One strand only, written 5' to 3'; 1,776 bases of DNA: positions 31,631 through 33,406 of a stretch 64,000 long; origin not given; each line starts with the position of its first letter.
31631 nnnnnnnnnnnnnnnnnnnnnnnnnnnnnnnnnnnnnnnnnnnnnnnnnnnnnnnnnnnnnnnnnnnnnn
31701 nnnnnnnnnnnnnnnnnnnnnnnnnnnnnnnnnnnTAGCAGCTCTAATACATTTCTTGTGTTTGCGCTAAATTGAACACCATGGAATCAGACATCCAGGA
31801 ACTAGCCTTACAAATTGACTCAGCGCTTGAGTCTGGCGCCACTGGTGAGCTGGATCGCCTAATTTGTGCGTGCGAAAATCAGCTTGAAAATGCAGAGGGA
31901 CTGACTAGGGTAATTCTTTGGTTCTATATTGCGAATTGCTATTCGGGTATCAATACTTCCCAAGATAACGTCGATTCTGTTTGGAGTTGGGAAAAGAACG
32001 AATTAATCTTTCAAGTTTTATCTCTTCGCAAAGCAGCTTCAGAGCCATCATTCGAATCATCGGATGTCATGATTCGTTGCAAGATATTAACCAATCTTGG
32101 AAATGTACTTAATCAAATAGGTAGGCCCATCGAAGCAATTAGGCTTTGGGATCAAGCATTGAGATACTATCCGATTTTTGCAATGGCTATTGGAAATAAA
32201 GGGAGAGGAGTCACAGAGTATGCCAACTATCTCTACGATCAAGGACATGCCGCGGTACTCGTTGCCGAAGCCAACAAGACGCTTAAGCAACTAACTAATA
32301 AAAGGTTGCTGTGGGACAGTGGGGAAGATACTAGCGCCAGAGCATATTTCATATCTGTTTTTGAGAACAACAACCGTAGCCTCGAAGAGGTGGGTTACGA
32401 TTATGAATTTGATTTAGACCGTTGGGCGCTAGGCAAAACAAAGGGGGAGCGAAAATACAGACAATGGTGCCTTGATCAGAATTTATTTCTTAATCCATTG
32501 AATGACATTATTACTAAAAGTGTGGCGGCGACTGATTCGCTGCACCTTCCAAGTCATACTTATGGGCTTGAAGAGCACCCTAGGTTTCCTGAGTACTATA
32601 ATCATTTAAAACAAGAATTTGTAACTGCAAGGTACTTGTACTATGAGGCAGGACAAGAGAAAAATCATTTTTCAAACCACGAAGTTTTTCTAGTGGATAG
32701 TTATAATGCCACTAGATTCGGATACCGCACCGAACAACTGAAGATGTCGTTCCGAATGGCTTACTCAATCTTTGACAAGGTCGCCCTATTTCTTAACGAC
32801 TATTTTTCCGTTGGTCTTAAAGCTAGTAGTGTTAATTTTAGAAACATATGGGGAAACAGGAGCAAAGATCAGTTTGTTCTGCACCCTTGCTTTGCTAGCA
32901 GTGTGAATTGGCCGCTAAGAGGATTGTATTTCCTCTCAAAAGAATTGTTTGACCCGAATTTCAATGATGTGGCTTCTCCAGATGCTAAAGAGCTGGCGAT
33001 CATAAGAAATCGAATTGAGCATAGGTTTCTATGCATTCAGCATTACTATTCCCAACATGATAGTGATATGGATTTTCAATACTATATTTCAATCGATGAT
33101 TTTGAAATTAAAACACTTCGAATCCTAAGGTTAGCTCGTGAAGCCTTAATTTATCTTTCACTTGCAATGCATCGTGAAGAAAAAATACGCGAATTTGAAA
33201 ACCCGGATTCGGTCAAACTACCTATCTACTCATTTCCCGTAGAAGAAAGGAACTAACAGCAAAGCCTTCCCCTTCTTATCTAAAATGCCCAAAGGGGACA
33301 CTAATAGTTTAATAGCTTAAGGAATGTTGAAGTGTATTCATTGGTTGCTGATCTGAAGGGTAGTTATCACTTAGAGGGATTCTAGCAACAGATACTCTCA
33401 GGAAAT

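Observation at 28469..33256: Two-gene candidate anti-phage module: DEAH helicase with an Mrr-like nuclease core plus a TPR-HEPN partner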

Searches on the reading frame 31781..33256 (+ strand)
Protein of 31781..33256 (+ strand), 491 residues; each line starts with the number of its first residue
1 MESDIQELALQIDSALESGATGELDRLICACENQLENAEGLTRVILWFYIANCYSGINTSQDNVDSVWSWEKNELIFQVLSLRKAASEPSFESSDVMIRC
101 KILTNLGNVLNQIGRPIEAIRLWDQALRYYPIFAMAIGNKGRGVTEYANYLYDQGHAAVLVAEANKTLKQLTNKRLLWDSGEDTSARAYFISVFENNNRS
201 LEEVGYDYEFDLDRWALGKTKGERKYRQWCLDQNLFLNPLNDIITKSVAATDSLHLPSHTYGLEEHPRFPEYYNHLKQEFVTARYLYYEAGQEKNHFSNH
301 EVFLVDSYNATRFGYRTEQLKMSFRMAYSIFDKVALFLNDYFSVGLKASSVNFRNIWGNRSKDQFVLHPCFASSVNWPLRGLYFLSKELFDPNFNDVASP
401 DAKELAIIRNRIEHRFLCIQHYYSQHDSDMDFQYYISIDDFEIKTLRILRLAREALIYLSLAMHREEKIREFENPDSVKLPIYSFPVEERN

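Call 3: search_protein_families(library=pfam, proteins=[window:31781-33256:+], max_evalue=0.1)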
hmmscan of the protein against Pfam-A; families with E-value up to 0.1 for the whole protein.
window:31781-33256:+ (491 aa): 6 families
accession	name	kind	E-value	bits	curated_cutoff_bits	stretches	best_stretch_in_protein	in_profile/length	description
PF18733.6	HEPN_LA2681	-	1.6e-65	220.8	27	1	263-466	4-204/204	LA2681-like HEPN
PF00515.34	TPR_1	-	0.00075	19.7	27.8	1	101-131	2-32/34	Tetratricopeptide repeat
PF13374.12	TPR_10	-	0.002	18.5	27.5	1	102-128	4-30/42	Tetratricopeptide repeat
PF07719.23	TPR_2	-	0.011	16.2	27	1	101-131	2-32/34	Tetratricopeptide repeat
PF13424.12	TPR_12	-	0.023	15.3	30.1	1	101-128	4-31/77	Tetratricopeptide repeat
PF13431.12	TPR_17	-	0.045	14.5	24.4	0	101-120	14-33/34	Tetratricopeptide repeat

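Call 4: search_protein_families(library=padloc, proteins=[window:31781-33256:+], max_evalue=0.1)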
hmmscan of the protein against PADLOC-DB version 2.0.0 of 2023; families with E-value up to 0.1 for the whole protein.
window:31781-33256:+ (491 aa): 0 families

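Call 5: search_protein_families(library=ncbifam, proteins=[window:31781-33256:+], max_evalue=0.1)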
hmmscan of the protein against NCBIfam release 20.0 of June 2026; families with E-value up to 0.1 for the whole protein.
window:31781-33256:+ (491 aa): 0 families

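Call 12: search_solved_structures(query=window:31781-33256:+, max_evalue=1)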
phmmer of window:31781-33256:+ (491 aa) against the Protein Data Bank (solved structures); distinct sequences matched with E-value up to 1: 19.
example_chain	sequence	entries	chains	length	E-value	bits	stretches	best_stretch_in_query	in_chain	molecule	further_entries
6eou_A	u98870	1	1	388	8.9e-08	34.5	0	104-146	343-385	UDP-N-acetylglucosamine--peptide N-acetylglucosaminyltransferase 110 kDa subunit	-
1w3b_A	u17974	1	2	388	1.5e-07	33.7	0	102-139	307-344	UDP-N-ACETYLGLUCOSAMINE--PEPTIDE N-ACETYLGLUCOSAMINYLTRANSFERASE 110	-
7ntf_A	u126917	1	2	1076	1.9e-05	26.8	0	102-139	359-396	Isoform 1 of UDP-N-acetylglucosamine--peptide N-acetylglucosaminyltransferase 110 kDa subu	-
7yeh_B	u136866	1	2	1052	2.3e-05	26.5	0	104-146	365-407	UDP-N-acetylglucosamine--peptide N-acetylglucosaminyltransferase 110 kDa subunit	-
7yea_A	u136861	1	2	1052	2.3e-05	26.5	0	104-146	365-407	UDP-N-acetylglucosamine--peptide N-acetylglucosaminyltransferase 110 kDa subunit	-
7obi_A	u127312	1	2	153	0.006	18.5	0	101-150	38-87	CTPR-rv4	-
6q4m_A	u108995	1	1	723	0.011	17.7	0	102-139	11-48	UDP-N-acetylglucosamine--peptide N-acetylglucosaminyltransferase 110 kDa subunit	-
3pe3_A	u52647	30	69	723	0.012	17.6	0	102-139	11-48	UDP-N-acetylglucosamine--peptide N-acetylglucosaminyltransferase 110 kDa subunit | UDP-N-ACETYLGLUCOSAMINE--PEPTIDE N-ACETYLGLUCOSAMINYL TRANSFERASE 110 KDA SUB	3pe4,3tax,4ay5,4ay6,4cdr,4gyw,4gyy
6ibo_A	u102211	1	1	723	0.012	17.6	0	102-139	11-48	UDP-N-acetylglucosamine--peptide N-acetylglucosaminyltransferase 110 kDa subunit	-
8cm9_A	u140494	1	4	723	0.012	17.6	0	102-139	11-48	UDP-N-acetylglucosamine--peptide N-acetylglucosaminyltransferase 110 kDa subunit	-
6tka_AAA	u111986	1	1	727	0.012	17.5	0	104-146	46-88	UDP-N-acetylglucosamine--peptide N-acetylglucosaminyltransferase 110 kDa subunit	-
5lvv_A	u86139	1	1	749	0.012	17.5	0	104-146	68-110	UDP-N-acetylglucosamine--peptide N-acetylglucosaminyltransferase 110 kDa subunit,UDP-N-ace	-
5hgv_A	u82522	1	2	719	0.013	17.5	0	104-146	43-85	UDP-N-acetylglucosamine--peptide N-acetylglucosaminyltransferase 110 kDa subunit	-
5lwv_A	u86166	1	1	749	0.013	17.4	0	104-146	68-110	Host cell factor 1,UDP-N-acetylglucosamine--peptide N-acetylglucosaminyltransferase 110 kD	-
5nps_A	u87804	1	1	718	0.013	17.4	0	104-146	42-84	UDP-N-acetylglucosamine--peptide N-acetylglucosaminyltransferase 110 kDa subunit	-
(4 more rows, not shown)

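Call 13: search_protein_families(library=phrogs, proteins=[window:31781-33256:+], max_evalue=0.01)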
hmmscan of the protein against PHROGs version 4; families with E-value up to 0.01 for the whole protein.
window:31781-33256:+ (491 aa): 0 families

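Call 19: find_homologous_proteins(query=window:31781-33256:+, max_evalue=0.00001)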
Query window:31781-33256:+ (491 aa): 1414 proteins with E <= 0.00001 among 8000 candidates; the best 120 are listed.
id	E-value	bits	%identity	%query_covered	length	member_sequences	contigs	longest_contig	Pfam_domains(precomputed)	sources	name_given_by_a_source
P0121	0.0e+0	1131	100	100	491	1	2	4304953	PF18733.7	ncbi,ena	-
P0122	2.4e-174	599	54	100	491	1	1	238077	PF18733.7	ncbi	-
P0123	5.2e-170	584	55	99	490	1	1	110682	PF18733.7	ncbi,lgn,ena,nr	ncbi:MAG: hypothetical protein COA90_10240 [Gammaproteobacteria bacterium]|nr:MAG: hypothetical prot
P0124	2.7e-168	579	52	99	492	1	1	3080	PF18733.7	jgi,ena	-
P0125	8.7e-163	561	52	99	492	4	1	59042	PF18733.7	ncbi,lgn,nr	ncbi:MAG: LA2681 family HEPN domain-containing protein [Desulfocapsaceae bacterium]|nr:LA2681 family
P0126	1.8e-162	560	51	99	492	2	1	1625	PF18733.7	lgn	-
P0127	2.5e-162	559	52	99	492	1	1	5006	PF00515.35,PF18733.7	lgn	-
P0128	1.7e-161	556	52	99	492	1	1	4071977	PF18733.7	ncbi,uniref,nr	ncbi:LA2681 family HEPN domain-containing protein [Gallaecimonas mangrovi]|uniref:LA2681 family HEPN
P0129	4.1e-161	555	52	99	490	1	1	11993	PF18730.7,PF18733.7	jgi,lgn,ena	-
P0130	4.3e-161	555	52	99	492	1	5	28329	PF18733.7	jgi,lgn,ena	-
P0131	5.9e-161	555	52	99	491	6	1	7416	PF18733.7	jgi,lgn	jgi:tetratricopeptide (TPR) repeat protein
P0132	1.6e-160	553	51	100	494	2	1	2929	PF00515.35,PF18733.7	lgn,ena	-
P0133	3.4e-159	549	51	99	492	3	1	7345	PF18733.7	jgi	jgi:tetratricopeptide (TPR) repeat protein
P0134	3.5e-159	549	51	99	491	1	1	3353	PF00515.35,PF18733.7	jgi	jgi:tetratricopeptide (TPR) repeat protein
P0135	1.1e-158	547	51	99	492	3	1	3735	PF18733.7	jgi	jgi:hypothetical protein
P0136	6.1e-158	545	51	99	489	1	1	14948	PF00515.35,PF18733.7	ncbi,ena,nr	ncbi:MAG: LA2681 family HEPN domain-containing protein [Colwellia sp.]|nr:LA2681 family HEPN domain-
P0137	1.1e-157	544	51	99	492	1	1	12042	PF18733.7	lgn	-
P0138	1.2e-157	544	51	97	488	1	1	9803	PF18733.7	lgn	-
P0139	1.8e-157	543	51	99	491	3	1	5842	PF18733.7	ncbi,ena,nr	ncbi:MAG: hypothetical protein KAT90_13615 [Gammaproteobacteria bacterium]|nr:hypothetical protein [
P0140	2.5e-157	543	52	99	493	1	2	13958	PF00515.35,PF07719.24,PF18733.7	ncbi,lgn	-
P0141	6.2e-157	541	51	99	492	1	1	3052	PF18733.7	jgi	jgi:hypothetical protein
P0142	6.2e-157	541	51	99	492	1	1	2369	PF18733.7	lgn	-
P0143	8.9e-157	541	51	99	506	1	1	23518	PF18733.7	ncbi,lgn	-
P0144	9.0e-157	541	51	99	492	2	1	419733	PF18733.7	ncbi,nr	ncbi:LA2681 family HEPN domain-containing protein [Vreelandella arcis]|nr:LA2681 family HEPN domain-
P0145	1.2e-156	540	50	100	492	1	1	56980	PF18733.7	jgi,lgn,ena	-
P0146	1.6e-156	540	51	100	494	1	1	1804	PF00515.35,PF18733.7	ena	-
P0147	3.0e-156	539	52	98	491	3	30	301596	PF18733.7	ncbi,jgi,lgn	ncbi:MAG: hypothetical protein ACJAVU_000877 [Cognaticolwellia sp.]|jgi:hypothetical protein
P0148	7.2e-156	538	50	99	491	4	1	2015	PF18733.7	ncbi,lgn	-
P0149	4.0e-155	535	50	99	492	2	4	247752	PF18733.7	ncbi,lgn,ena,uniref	ncbi:LA2681 family HEPN domain-containing protein [Methylophaga sp.]|uniref:LA2681 family HEPN domai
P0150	6.2e-155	535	50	99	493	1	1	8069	PF18733.7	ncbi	-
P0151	7.3e-155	534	50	99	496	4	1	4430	PF00515.35,PF18733.7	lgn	-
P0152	9.2e-155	534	50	99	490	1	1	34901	PF18733.7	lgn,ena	-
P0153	1.6e-154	533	51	95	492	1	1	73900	PF18733.7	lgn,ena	-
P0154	2.8e-154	533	49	99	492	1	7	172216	PF00515.35,PF18733.7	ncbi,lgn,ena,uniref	ncbi:LA2681 family HEPN domain-containing protein [Psychrobacter aquimaris]|uniref:LA2681 family HEP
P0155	3.0e-154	532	49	99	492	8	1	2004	PF00515.35,PF18733.7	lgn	-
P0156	1.7e-153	530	50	99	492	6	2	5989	PF00515.35,PF07719.24,PF18733.7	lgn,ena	-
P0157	2.1e-153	530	50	96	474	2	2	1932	PF00515.35,PF18733.7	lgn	-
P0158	3.3e-153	529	49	98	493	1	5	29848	PF00515.35,PF18733.7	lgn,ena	-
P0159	5.5e-153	528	50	99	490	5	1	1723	PF18733.7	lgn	-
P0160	7.4e-153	528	50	100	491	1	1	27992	PF00515.35,PF18733.7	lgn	-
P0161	9.1e-153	528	50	99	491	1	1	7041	PF18733.7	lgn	-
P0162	1.7e-152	527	50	100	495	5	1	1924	PF00515.35,PF07719.24,PF18733.7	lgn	-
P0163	3.1e-152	526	50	99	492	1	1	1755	PF00515.35,PF07719.24,PF18733.7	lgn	-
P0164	1.2e-150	521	48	99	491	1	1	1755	PF18733.7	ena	-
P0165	1.1e-148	514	49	99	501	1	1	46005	PF18733.7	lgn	-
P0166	1.0e-147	511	48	100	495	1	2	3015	PF18733.7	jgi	jgi:hypothetical protein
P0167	2.0e-147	510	49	99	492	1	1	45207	PF18733.7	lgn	-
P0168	4.3e-147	509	48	99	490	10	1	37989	PF18733.7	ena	-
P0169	2.3e-146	506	49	99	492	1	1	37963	PF18733.7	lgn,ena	-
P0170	9.1e-146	504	49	99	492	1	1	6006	PF18733.7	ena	-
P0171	1.1e-144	501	48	99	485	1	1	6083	PF18733.7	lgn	-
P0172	1.7e-144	500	47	99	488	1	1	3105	PF18733.7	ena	-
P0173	6.4e-143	495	47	99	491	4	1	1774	PF18733.7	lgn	-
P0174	7.2e-143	495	46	100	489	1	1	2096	PF18733.7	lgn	-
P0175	9.9e-143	494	48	99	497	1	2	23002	PF00515.35,PF13424.13,PF13181.13,PF07719.24,PF13374.13,PF18733.7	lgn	-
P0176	1.4e-142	494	47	98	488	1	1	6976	PF18733.7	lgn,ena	-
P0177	1.0e-141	491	47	98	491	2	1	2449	PF18733.7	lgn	-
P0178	1.2e-141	491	46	100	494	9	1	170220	PF18733.7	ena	-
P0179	1.9e-141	490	48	98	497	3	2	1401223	PF18733.7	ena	-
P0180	2.4e-141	490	48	98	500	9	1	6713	PF18733.7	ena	-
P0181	4.0e-141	489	47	98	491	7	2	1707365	PF18733.7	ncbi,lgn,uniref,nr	ncbi:LA2681 family HEPN domain-containing protein [Vibrio cyclitrophicus]|uniref:LA2681 family HEPN 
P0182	5.0e-141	489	48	98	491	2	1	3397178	PF18733.7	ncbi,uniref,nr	ncbi:LA2681 family HEPN domain-containing protein [Vibrio ostreae]|uniref:LA2681-like HEPN domain-co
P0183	6.8e-141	488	47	97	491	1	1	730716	PF18733.7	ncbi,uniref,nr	ncbi:LA2681 family HEPN domain-containing protein [Vibrio hangzhouensis]|uniref:LA2681 family HEPN d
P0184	3.0e-140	486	47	99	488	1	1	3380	PF00515.35,PF07719.24,PF18733.7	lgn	-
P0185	3.2e-140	486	46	100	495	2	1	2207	PF18733.7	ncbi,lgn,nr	ncbi:hypothetical protein BCV08_07815 [Vibrio breoganii]|nr:hypothetical protein BCV08_07815 [Vibrio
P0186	3.4e-140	486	46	99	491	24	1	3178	PF18733.7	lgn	-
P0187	5.3e-140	485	46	99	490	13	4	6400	PF18733.7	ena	-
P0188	1.7e-139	484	46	99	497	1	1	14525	PF18733.7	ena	-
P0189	1.7e-139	484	45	98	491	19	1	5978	PF18733.7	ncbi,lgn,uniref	ncbi:LA2681 family HEPN domain-containing protein [Shewanella sp. 5S214]|uniref:LA2681 family HEPN d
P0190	1.8e-139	484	49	96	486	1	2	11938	PF18733.7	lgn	-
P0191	2.3e-139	483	46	99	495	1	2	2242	PF18733.7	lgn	-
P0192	1.2e-138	481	46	98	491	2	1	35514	PF18733.7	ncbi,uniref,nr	ncbi:LA2681 family HEPN domain-containing protein [Shewanella sp. SP2S2-6]|uniref:LA2681 family HEPN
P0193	1.3e-138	481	45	99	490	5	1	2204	PF18733.7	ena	-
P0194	1.4e-138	481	47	99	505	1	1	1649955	PF00515.35,PF18733.7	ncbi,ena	-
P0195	1.8e-138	480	46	98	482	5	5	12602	PF00515.35,PF18733.7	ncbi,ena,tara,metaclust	tara:strand:- start:223 stop:1671 length:1449 start_codon:yes stop_codon:yes gene_type:complete|meta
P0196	6.3e-138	479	46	99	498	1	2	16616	PF18733.7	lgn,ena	-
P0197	2.5e-137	477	45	99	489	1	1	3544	PF18733.7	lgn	-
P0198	5.4e-137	476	45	99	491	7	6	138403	PF18733.7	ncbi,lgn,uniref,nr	ncbi:TPA: hypothetical protein KDX74_003606 [Vibrio parahaemolyticus]|uniref:LA2681 family HEPN doma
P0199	7.6e-137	475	45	99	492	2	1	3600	PF18733.7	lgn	-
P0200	1.0e-136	475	47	97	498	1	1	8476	PF18733.7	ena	-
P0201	1.5e-136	474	46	99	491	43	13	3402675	PF18733.7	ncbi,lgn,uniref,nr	ncbi:TPA: LA2681 family HEPN domain-containing protein [Vibrio parahaemolyticus]|uniref:LA2681 famil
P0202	1.9e-136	474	46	98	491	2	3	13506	PF18733.7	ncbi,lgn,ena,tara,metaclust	tara:strand:+ start:2221 stop:3696 length:1476 start_codon:yes stop_codon:yes gene_type:complete|met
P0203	2.6e-136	473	47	99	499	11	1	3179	PF18733.7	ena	-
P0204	2.7e-136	473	44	99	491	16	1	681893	PF18733.7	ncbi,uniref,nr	ncbi:LA2681 family HEPN domain-containing protein [Aliivibrio fischeri]|uniref:LA2681 family HEPN do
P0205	3.9e-136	473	47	97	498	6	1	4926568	PF18733.7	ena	-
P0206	4.6e-136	472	44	99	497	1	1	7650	PF18733.7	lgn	-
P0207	8.9e-136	472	44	99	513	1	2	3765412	PF18733.7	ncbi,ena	-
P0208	1.3e-135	471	44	99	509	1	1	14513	PF18733.7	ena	-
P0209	1.3e-135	471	47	94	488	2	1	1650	PF18733.7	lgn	-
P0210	1.4e-135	471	45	99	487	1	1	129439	PF00515.35,PF18733.7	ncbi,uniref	ncbi:LA2681 family HEPN domain-containing protein [Pseudomonas sp. DSP3-2-2]|uniref:LA2681 family HE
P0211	1.6e-135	471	47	99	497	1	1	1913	PF00515.35,PF18733.7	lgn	-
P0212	2.0e-135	470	45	99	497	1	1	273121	PF18733.7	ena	-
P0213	2.8e-135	470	45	99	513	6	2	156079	PF18733.7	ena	-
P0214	4.2e-135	469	44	100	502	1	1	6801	PF18733.7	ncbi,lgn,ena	-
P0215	5.5e-135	469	46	99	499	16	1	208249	PF18733.7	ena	-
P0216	6.6e-135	469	50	86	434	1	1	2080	PF18733.7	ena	-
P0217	1.9e-134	467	46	99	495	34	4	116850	PF18733.7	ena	-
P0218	2.4e-134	467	44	98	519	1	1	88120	PF18733.7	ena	-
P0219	4.5e-134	466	46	99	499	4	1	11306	PF18733.7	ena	-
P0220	5.7e-134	466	44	99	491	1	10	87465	PF18733.7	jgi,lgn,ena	jgi:hypothetical protein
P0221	1.2e-133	465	43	99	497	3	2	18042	PF18733.7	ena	-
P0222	2.6e-133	463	46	96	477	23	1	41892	PF18733.7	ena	-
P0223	3.4e-133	463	43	99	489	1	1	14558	PF18733.7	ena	-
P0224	4.2e-133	463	45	99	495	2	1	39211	PF18733.7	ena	-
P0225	4.5e-133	463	45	99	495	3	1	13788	PF18733.7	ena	-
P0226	5.2e-133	462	45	99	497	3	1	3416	PF18733.7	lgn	-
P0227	5.3e-133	462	46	94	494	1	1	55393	PF00515.35,PF18733.7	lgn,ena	-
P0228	1.1e-132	461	45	99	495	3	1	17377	PF18733.7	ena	-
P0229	2.1e-132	460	45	99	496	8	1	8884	PF18733.7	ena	-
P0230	2.8e-132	460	45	99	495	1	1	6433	PF18733.7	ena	-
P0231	3.3e-132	460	46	99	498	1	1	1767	PF18730.7,PF18733.7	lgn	-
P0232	4.3e-132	459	46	98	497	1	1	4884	PF18733.7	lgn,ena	-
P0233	4.5e-132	459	48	90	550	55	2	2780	PF18733.7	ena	-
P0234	4.5e-132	459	45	98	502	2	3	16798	PF18733.7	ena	-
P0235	1.0e-131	458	45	99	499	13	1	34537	PF18733.7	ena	-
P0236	2.0e-131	457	46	98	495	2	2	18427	PF18733.7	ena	-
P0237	2.8e-131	457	44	99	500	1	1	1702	PF18733.7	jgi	-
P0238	6.6e-131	455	48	95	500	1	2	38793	PF18733.7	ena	-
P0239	6.9e-131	455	45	99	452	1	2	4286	PF00515.35,PF18733.7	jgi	-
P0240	6.9e-131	455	46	97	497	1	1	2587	PF18733.7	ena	-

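Call 30: find_encoding_contigs(protein=P0121, flank=10000, max_places=3)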
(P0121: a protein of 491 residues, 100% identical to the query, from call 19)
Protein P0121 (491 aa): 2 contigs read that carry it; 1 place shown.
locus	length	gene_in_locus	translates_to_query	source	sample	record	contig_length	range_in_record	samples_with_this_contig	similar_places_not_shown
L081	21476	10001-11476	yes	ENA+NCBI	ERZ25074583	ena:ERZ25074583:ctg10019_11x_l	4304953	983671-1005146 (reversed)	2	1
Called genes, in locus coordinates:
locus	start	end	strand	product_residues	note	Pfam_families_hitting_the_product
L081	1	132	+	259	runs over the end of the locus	-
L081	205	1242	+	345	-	PF04116:FA_hydroxylase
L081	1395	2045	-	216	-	PF02798:GST_N, PF13409:GST_N_2, PF13417:GST_N_3, PF00043:GST_C, PF13410:GST_C_2, PF14497:GST_C_3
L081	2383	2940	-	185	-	-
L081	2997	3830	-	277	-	PF10067:DUF2306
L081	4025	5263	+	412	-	PF07730:HisKA_3, PF02518:HATPase_c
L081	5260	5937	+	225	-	PF00072:Response_reg, PF00196:GerE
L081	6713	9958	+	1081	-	PF04851:ResIII, PF18766:SWI2_SNF2 (weak), PF00270:DEAD, PF00271:Helicase_C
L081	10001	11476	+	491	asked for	PF18733:HEPN_LA2681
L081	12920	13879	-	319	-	PF02129:Peptidase_S15 (weak), PF01738:DLH (faint), PF20434:BD-FAE (weak), PF00561:Abhydrolase_1 (faint), PF12146:Hydrolase_4, PF12697:Abhydrolase_6, PF00326:Peptidase_S9, PF08840:BAAT_C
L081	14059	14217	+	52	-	-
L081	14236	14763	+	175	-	PF00085:Thioredoxin, PF03190:Thioredox_DsbH (weak), PF13098:Thioredoxin_2, PF13899:Thioredoxin_7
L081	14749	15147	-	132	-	PF13411:MerR_1, PF00376:MerR, PF09278:MerR-DNA-bind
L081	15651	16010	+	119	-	PF00403:HMA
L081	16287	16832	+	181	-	-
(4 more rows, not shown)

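Call 33: find_related_loci(query=A2, collection=metagenome_contigs, flank=6000)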
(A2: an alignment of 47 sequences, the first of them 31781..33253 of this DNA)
Query A2 (491 aa) in metagenome_contigs; peptide patterns used: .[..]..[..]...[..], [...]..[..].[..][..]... (x = any residue, [..] = any of these).
515 stretches matched a pattern; 385 encode a relative of the query (tblastn E <= 1e-3); the best 80 are kept; 80 distinct loci.
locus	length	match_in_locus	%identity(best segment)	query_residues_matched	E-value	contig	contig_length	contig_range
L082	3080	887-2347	52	1-487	0e+0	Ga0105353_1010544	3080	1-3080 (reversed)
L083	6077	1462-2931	52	1-488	2e-168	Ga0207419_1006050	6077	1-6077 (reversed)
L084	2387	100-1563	52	1-488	6e-179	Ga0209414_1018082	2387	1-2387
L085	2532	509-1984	51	1-490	1e-177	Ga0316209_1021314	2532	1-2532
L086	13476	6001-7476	50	1-490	5e-162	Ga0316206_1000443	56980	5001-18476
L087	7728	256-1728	52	1-488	6e-162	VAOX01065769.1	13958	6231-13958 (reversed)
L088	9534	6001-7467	51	1-487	5e-161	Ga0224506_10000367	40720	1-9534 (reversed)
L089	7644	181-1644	52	1-488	2e-159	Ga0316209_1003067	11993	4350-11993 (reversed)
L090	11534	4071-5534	50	1-488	4e-158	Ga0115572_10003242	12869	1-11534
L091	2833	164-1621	51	3-488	4e-166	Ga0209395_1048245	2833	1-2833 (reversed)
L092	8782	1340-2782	52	8-488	2e-155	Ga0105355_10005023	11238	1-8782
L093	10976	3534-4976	52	8-488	2e-155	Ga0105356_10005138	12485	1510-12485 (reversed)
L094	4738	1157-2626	45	1-487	4e-146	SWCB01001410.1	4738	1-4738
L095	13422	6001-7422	46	1-471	9e-144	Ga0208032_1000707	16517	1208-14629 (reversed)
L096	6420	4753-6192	46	7-488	3e-142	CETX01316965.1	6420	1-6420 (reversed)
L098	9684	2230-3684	46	3-484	2e-141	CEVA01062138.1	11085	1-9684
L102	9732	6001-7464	47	3-486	5e-130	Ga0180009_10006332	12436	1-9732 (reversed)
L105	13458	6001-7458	44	5-487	4e-125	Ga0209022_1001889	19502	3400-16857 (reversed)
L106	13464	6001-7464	44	1-488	1e-124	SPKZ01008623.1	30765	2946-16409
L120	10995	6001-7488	37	5-482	2e-100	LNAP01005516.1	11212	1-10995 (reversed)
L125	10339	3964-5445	36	2-482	8e-99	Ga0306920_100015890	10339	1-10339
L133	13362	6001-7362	40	25-470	2e-96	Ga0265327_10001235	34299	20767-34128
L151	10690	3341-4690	38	44-482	8e-95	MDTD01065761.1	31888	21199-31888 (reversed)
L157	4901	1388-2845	37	13-490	2e-93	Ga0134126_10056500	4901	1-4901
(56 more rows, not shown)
